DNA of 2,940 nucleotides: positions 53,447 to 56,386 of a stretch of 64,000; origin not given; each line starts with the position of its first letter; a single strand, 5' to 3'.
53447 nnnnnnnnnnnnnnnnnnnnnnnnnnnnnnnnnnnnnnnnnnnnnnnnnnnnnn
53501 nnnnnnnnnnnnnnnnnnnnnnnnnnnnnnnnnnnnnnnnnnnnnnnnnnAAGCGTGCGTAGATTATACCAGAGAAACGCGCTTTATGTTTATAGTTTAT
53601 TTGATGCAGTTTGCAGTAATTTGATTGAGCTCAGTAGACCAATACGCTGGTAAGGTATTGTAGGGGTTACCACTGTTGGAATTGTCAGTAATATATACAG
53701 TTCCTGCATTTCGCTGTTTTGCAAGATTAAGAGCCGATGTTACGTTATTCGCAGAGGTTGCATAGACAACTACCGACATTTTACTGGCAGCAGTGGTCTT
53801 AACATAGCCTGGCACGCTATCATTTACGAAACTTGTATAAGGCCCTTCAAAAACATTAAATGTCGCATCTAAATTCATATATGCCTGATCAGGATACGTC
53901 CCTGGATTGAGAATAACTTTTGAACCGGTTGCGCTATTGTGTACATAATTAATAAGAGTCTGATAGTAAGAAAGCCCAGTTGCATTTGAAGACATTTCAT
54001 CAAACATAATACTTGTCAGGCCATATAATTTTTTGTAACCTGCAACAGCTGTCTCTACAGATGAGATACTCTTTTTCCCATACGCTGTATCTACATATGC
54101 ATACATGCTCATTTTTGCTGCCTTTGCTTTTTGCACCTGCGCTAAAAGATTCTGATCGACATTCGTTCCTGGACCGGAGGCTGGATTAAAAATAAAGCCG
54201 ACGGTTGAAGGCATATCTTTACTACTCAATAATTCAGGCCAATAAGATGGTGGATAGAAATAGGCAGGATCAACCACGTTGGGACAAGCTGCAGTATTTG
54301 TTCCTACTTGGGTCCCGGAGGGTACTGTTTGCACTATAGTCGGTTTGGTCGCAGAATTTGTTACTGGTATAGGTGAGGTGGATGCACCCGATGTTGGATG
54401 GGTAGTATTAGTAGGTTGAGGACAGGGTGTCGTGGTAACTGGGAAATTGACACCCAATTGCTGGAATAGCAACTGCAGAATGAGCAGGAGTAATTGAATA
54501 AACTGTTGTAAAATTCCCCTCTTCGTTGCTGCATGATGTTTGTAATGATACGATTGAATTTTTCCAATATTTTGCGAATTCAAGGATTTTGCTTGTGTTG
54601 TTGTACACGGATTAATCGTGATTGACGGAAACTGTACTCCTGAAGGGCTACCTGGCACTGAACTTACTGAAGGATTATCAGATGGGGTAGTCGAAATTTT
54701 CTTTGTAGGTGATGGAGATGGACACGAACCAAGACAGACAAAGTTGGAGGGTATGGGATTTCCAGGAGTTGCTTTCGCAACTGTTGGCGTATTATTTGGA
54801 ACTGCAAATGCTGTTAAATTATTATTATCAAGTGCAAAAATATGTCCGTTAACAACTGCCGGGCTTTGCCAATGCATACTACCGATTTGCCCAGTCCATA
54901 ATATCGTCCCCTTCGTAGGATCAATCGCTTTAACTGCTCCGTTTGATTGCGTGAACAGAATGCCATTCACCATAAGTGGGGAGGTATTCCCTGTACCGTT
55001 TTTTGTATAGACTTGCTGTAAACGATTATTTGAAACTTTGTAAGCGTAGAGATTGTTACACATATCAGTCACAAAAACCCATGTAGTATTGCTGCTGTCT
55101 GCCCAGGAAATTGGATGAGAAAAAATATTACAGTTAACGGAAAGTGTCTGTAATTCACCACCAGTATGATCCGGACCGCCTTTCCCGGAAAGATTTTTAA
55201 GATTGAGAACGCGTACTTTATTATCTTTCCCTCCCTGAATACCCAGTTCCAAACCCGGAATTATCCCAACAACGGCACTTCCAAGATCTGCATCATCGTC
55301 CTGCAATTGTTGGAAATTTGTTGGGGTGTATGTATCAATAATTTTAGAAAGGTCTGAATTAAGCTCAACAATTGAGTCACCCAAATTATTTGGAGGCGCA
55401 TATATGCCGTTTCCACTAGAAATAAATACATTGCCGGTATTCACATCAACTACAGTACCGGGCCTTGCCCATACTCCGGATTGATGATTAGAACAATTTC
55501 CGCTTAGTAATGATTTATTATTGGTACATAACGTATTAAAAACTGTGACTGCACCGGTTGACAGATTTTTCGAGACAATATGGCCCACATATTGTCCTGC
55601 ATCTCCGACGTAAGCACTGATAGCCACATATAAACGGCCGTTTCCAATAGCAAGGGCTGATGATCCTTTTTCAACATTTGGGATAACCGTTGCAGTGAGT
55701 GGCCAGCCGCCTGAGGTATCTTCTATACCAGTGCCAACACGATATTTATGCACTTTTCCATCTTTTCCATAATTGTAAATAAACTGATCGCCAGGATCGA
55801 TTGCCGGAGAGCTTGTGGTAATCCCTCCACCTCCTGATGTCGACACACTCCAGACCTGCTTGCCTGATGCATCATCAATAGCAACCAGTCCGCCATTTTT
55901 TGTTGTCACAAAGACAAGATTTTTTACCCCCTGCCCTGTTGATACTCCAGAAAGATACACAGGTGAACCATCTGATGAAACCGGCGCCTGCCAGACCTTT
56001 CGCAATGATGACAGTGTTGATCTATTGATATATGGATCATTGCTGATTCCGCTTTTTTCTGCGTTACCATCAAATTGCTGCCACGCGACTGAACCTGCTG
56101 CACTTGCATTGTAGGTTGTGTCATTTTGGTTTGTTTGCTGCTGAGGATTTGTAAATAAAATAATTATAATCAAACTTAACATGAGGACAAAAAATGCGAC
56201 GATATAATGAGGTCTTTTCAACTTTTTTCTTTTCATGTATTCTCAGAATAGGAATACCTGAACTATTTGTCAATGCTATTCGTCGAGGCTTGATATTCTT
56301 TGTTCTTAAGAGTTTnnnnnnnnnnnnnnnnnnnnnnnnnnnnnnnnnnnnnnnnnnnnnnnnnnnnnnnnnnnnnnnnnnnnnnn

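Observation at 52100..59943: GC-richer block of five or six exported proteins combining pilin, lectin, propeller and three different glycoside-hydrolase-like domains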

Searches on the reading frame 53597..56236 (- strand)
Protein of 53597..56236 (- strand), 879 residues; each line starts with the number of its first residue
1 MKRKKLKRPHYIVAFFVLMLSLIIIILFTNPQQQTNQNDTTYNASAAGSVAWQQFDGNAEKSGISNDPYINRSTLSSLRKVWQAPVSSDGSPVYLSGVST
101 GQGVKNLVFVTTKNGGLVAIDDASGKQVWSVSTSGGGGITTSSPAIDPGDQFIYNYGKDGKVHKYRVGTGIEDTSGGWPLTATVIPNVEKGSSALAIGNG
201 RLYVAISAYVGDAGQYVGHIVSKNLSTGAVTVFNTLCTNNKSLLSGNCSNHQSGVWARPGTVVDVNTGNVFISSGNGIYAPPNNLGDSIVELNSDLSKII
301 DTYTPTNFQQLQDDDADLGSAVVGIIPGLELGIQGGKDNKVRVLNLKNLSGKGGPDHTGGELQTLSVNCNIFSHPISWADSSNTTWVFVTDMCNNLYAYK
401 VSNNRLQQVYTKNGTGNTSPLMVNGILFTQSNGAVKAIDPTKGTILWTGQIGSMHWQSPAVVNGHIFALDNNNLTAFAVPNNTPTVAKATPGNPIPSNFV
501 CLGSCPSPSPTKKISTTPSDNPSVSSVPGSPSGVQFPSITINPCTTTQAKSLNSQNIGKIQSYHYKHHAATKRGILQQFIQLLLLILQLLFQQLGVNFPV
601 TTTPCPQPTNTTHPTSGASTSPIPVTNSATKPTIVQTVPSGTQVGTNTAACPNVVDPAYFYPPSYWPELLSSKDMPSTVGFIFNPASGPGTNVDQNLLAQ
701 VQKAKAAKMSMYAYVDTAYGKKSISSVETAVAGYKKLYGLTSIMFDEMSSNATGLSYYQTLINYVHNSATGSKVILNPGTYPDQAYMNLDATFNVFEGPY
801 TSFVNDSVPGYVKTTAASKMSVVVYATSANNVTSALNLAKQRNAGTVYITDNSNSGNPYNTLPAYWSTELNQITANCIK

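Call 3: search_protein_families(library=pfam, proteins=[window:53597-56236:-], max_evalue=1)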
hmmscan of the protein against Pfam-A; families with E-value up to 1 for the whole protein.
window:53597-56236:- (879 aa): 4 families
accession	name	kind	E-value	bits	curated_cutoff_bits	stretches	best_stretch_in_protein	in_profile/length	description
PF12138.14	Spherulin4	-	1.7e-32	113.3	30.2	1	654-872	2-238/239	Spherulation-specific family 4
PF13360.13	PQQ_2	-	5.9e-12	46.2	27.6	2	80-277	15-179/233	Outer membrane protein assembly factor BamB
PF13570.13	Beta-prop_ACSF4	-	1.1e-11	45.1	133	2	357-467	202-316/329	Beta-alanine-activating enzyme, beta-propeller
PF01011.28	PQQ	-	3e-08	33.3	26.7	2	52-133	1-85/595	Glucose/ethanol/alcohol dehydrogenase, beta-propeller domain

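Call 4: search_protein_families(library=ncbifam, proteins=[window:53597-56236:-], max_evalue=1)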
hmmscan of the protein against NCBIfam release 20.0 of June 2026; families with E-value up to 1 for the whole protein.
window:53597-56236:- (879 aa): 6 families
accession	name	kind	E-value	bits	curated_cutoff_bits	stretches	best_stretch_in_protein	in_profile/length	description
TIGR03300.1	assembly_YfgL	equivalog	5.5e-09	35.2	285.2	2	80-170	87-165/377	outer membrane protein assembly factor BamB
NF008351.0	PRK11138.1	equivalog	1.3e-06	27.2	423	2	81-146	47-158/394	outer membrane protein assembly factor BamB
NF050114.1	Rv3212_fam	equivalog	2.4e-06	27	150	1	380-448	28-96/393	Rv3212 family protein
TIGR03075.1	PQQ_enz_alc_DH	subfamily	2e-05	23.4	480.05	1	95-136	467-506/530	PQQ-dependent dehydrogenase, methanol/ethanol family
NF041516.1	PA2928_fam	subfamily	0.006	16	70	1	101-165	99-169/376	PA2928 family protein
NF004814.0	PRK06164.1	equivalog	0.041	12.5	677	1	425-478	351-401/540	acyl-CoA synthetase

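Call 36: find_homologous_proteins(query=window:53597-56236:-)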
Query window:53597-56236:- (879 aa): 607 proteins with E <= 0.001 among 8000 candidates; the best 120 are listed.
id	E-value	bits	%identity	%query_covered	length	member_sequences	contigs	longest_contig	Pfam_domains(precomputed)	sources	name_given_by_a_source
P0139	0.0e+0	1936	100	98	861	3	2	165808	PF01011.29,PF13360.14,PF13570.14,PF12138.15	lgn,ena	-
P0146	1.7e-248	845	63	69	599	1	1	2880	PF01011.29,PF13360.14,PF13570.14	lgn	-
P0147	2.7e-248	845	66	64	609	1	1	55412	PF01011.29,PF13360.14,PF13570.14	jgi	jgi:outer membrane protein assembly factor BamB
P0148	1.1e-237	810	61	68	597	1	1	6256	PF01011.29,PF13360.14,PF13570.14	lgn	-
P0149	6.7e-235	800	64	63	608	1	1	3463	PF01011.29,PF13360.14,PF13570.14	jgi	jgi:hypothetical protein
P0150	1.1e-234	800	68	57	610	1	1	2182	PF01011.29,PF13360.14,PF13570.14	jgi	jgi:hypothetical protein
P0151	3.3e-224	765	68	56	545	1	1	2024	PF01011.29,PF13360.14,PF13570.14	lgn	-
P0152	1.0e-211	724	63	58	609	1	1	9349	PF01011.29,PF13360.14,PF13570.14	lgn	-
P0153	3.9e-208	712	56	66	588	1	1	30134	PF01011.29,PF13360.14,PF13570.14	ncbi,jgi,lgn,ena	jgi:outer membrane protein assembly factor BamB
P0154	1.9e-196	673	58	57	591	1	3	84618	PF01011.29,PF13360.14,PF13570.14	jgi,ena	jgi:Tfp pilus assembly protein PilV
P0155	9.5e-188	644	59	57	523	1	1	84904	PF01011.29,PF13360.14,PF13570.14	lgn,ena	-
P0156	1.1e-186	641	61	53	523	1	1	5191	PF13360.14,PF13570.14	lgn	-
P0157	3.1e-185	636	58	54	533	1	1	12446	PF01011.29,PF13360.14,PF13570.14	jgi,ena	-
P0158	1.5e-184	634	59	53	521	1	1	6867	PF01011.29,PF13360.14,PF13570.14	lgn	-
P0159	1.0e-179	618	56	57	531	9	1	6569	PF01011.29,PF13360.14,PF13570.14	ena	-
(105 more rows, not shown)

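Call 42: find_encoding_contigs(protein=P0147, flank=10000, max_places=1)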
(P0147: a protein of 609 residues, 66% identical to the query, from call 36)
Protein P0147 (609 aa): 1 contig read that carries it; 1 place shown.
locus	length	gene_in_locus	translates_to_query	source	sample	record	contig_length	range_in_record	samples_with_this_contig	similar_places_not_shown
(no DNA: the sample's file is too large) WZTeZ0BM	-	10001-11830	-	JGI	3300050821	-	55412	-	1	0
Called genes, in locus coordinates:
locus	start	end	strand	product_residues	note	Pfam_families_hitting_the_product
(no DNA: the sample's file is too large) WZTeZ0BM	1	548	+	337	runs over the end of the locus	PF00953:Glycos_transf_4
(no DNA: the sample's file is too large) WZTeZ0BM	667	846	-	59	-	PF13671:AAA_33 (weak)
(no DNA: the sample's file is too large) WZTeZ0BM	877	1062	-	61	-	PF13207:AAA_17 (weak)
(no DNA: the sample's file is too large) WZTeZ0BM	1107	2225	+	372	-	PF01098:FTSW_RODA_SPOVE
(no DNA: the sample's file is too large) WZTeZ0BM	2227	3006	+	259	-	PF00459:Inositol_P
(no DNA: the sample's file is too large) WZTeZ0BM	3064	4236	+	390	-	PF03033:Glyco_transf_28, PF04101:Glyco_tran_28_C, PF13528:Glyco_trans_1_3 (weak)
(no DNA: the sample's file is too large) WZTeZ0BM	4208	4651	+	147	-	-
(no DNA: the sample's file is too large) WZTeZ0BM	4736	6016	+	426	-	PF11104:PilM_2, PF02491:SHS2_FTSA, PF06723:MreB_Mbl, PF06277:EutA (weak), PF14450:FtsA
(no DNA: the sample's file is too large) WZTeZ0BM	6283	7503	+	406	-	PF00091:Tubulin, PF12327:FtsZ_C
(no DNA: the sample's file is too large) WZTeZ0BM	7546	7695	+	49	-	-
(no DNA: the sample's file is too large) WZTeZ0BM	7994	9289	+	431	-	-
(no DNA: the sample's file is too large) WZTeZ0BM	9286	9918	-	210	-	-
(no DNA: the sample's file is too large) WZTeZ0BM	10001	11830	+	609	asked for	PF13360:PQQ_2 (weak), PF01011:PQQ (weak), PF13570:Beta-prop_ACSF4 (faint)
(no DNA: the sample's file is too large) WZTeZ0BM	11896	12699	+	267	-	-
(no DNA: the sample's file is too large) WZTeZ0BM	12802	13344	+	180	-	PF07963:N_methyl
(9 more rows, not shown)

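Call 48: find_encoding_contigs(protein=P0153, flank=10000, max_places=1)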
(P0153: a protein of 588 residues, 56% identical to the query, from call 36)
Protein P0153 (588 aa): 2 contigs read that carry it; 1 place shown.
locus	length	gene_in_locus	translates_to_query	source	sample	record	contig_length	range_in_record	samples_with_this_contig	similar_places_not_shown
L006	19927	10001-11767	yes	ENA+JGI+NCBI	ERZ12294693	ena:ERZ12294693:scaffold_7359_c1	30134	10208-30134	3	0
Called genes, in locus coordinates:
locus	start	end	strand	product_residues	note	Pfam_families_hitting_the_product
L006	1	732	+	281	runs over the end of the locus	-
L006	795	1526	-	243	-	PF01569:PAP2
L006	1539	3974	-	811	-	PF04185:Phosphoesterase, PF00150:Cellulase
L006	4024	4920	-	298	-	PF00483:NTP_transferase, PF12804:NTP_transf_3 (weak)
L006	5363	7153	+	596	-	PF13230:GATase_4 (weak), PF13522:GATase_6, PF13537:GATase_7, PF13580:SIS_2 (faint), PF01380:SIS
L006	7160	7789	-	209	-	-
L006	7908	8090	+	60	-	PF00584:SecE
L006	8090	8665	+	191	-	PF02357:NusG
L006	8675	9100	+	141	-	PF03946:Ribosomal_L11_N, PF00298:Ribosomal_L11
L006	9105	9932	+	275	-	PF00687:Ribosomal_L1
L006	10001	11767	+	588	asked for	PF01011:PQQ (weak), PF13360:PQQ_2 (weak), PF13570:Beta-prop_ACSF4 (weak), PF13360:PQQ_2 (weak)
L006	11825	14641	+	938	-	-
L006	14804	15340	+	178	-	PF00466:Ribosomal_L10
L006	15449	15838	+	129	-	PF16320:Ribosomal_L12_N, PF00542:Ribosomal_L12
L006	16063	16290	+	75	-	PF12728:HTH_17, PF13411:MerR_1, PF00376:MerR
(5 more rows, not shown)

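Call 49: find_encoding_contigs(protein=P0154, flank=10000, max_places=1)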
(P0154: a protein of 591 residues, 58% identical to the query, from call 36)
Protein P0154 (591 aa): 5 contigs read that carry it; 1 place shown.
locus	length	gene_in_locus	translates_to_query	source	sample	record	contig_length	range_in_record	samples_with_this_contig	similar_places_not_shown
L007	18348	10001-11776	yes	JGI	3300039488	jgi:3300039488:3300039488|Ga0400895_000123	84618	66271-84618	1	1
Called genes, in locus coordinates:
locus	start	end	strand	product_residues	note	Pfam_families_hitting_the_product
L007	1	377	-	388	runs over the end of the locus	-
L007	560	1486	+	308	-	PF00112:Peptidase_C1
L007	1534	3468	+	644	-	PF02518:HATPase_c, PF00204:DNA_gyraseB, PF01751:Toprim, PF00986:DNA_gyraseB_C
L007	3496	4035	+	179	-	PF00719:Pyrophosphatase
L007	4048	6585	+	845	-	PF00521:DNA_topoisoIV, PF03989:DNA_gyraseA_C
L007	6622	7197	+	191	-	-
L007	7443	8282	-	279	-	-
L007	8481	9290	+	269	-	PF00763:THF_DHG_CYH, PF02882:THF_DHG_CYH_C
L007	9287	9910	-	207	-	-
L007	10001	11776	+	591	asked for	PF01011:PQQ (faint), PF13360:PQQ_2, PF13570:Beta-prop_ACSF4 (faint)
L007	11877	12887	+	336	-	PF01656:CbiA, PF02374:ArsA_ATPase, PF09140:MipZ (faint), PF10609:ParA (weak), PF13614:AAA_31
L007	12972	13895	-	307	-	-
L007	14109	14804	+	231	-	PF13563:2_5_RNA_ligase2 (faint), PF06299:DUF1045 (weak)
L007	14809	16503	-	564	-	PF00317:Ribonuc_red_lgN, PF02867:Ribonuc_red_lgC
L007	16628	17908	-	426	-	PF03477:ATP-cone, PF00268:Ribonuc_red_sm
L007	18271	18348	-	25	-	?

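Call 76: search_protein_families(library=padloc, proteins=[window:53597-56236:-], max_evalue=0.01)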
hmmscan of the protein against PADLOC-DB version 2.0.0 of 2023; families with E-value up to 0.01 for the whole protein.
window:53597-56236:- (879 aa): 0 families

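Call 77: search_protein_families(library=phrogs, proteins=[window:53597-56236:-], max_evalue=0.1)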
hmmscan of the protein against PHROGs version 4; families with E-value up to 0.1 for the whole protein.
window:53597-56236:- (879 aa): 0 families

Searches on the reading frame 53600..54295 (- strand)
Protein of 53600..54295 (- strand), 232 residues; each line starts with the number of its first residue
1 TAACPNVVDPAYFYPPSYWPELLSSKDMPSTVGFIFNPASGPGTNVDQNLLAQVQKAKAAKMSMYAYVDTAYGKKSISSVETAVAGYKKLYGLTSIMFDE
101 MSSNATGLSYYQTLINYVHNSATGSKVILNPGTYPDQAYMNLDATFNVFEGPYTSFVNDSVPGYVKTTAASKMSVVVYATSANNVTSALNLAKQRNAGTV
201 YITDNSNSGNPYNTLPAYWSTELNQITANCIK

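Call 9: search_solved_structures(query=window:53600-54295:-, max_evalue=10, show_alignments=2)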
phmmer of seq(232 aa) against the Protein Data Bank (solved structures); distinct sequences matched with E-value up to 10: 2.
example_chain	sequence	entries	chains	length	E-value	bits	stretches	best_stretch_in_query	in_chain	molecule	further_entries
5c5g_A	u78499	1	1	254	1.8e-09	41.3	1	7-158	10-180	spherulin-4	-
5d6t_A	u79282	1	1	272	2.2e-09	41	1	7-158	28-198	SPHERULIN-4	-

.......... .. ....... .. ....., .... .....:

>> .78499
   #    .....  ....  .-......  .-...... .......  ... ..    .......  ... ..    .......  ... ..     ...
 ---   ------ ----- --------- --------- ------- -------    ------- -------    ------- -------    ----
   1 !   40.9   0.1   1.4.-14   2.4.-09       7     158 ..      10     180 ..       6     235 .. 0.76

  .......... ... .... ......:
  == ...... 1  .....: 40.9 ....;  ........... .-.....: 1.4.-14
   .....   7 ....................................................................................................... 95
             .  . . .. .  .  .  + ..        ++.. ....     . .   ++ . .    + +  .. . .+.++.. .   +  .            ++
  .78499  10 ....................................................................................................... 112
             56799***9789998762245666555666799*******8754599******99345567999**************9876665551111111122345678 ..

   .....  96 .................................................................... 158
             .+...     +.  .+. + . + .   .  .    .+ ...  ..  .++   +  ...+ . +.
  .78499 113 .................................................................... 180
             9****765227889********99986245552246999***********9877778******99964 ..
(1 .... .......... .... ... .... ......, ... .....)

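Call 53: find_related_loci(query=window:53600-54295:-, collection=genome_contigs, flank=6000)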
Query seq(232 aa) (232 aa) in genome_contigs; peptide patterns used: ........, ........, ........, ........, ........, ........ (x = any residue, [..] = any of these).
284 stretches matched a pattern; 1 encode a relative of the query (tblastn E <= 1e-3); 1 distinct loci.
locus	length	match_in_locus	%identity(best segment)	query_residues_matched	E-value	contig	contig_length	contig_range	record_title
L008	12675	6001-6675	34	2-230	3e-44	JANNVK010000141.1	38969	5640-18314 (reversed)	MAG: Acidobacteriota bacterium isolate VAR_34_metabat_500 VAR_34_k141_1078339, whole genome shotgun sequence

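Call 104: find_related_loci(query=A6, collection=metagenome_contigs, flank=4000)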
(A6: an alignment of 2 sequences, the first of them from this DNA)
Query A6 (232 aa) in metagenome_contigs; peptide patterns used: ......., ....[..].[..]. (x = any residue, [..] = any of these).
170 stretches matched a pattern; 38 encode a relative of the query (tblastn E <= 1e-3); 38 distinct loci.
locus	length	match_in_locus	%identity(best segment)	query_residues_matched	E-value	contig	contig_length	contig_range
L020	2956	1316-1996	44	4-232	6e-51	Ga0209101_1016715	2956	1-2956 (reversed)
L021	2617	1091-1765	43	4-230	6e-50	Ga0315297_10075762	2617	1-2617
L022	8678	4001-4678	42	4-232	1e-49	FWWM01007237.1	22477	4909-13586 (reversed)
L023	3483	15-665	40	4-222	4e-49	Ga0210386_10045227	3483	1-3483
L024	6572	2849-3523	37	4-230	7e-49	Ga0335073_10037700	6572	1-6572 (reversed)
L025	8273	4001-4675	37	4-230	9e-49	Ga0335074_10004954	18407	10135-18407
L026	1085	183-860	43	4-232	9e-51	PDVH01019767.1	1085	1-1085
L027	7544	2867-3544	40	2-230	3e-47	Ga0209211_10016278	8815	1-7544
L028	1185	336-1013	41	4-230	1e-49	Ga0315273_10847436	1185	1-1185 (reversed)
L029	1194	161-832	40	2-228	4e-49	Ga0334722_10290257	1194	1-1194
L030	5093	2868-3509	40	10-226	2e-46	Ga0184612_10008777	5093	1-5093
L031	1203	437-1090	40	10-226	3e-45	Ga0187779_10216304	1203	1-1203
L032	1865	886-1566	39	1-226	2e-43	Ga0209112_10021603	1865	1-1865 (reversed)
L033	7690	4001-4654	39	10-226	3e-41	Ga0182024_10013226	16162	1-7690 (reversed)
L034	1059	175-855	39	1-226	3e-43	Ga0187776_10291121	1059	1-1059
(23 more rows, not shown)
